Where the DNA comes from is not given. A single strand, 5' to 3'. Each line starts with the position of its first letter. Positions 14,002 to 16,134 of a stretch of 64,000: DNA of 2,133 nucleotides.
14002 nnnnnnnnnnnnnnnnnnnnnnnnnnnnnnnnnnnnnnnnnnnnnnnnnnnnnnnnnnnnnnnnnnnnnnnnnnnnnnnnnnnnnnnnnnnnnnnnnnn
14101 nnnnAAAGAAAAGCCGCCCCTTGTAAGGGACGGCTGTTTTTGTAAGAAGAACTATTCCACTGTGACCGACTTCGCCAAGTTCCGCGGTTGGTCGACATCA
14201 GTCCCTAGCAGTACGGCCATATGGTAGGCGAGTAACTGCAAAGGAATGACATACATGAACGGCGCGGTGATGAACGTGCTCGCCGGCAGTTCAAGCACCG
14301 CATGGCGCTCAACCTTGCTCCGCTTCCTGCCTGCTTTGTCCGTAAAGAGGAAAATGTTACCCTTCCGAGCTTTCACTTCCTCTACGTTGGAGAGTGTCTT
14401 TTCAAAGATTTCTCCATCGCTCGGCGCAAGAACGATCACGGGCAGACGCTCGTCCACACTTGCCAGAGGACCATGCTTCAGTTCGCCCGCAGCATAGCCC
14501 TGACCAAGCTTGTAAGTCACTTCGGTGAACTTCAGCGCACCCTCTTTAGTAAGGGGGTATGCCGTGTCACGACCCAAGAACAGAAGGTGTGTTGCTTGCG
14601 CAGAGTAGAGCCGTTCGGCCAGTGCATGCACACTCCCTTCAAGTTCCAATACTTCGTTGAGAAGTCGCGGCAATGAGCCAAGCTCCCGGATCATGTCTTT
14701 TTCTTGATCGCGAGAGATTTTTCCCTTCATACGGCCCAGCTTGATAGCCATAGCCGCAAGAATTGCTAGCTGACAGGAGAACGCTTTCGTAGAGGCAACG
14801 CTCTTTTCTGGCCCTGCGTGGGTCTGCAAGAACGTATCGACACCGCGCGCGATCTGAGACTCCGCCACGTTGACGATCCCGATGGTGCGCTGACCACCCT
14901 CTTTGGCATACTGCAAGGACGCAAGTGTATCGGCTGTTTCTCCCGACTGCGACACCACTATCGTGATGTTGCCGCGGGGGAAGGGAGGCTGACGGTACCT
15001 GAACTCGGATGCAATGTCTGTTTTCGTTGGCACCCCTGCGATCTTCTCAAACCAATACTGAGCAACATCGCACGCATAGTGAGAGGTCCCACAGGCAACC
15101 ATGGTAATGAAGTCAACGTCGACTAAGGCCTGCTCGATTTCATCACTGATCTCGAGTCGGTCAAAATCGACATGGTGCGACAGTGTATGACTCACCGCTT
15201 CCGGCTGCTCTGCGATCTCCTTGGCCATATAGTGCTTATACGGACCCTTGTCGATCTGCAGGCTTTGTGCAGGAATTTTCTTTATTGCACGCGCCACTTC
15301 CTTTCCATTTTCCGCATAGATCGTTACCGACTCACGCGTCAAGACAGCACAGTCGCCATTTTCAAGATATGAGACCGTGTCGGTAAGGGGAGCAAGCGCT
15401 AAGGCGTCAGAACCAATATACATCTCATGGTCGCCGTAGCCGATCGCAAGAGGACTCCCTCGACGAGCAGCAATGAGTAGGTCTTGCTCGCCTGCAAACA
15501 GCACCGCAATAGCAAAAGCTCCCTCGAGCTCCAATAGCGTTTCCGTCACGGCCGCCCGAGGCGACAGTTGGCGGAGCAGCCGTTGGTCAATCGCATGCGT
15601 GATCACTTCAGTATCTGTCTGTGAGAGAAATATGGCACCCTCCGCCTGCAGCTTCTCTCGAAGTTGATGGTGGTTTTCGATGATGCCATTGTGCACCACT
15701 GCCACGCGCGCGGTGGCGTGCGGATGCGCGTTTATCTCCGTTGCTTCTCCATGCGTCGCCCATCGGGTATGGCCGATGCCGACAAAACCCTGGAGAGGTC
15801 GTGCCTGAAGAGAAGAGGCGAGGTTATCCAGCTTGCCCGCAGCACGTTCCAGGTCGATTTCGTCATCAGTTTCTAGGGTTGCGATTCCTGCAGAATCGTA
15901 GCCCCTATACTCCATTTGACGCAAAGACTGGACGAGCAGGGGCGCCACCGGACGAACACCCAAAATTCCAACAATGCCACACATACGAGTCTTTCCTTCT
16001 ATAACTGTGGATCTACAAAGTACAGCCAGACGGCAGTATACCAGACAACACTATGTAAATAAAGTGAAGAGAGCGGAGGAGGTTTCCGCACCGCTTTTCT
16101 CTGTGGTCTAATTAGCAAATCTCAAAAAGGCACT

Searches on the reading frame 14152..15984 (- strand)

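Call 63: search_protein_families(library=pfam, proteins=[window:14152-15984:-], max_evalue=0.0001)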
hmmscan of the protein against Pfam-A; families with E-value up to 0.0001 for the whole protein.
window:14152-15984:- (610 aa): 3 families
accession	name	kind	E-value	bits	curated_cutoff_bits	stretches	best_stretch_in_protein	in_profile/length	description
PF01380.27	SIS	-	2.7e-45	153.8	25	2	291-414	6-130/131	SIS domain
PF13522.11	GATase_6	-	5e-20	72.3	27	1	68-193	12-130/130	Glutamine amidotransferase domain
PF13537.11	GATase_7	-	5.4e-15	55.9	25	1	90-197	20-121/123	Glutamine amidotransferase domain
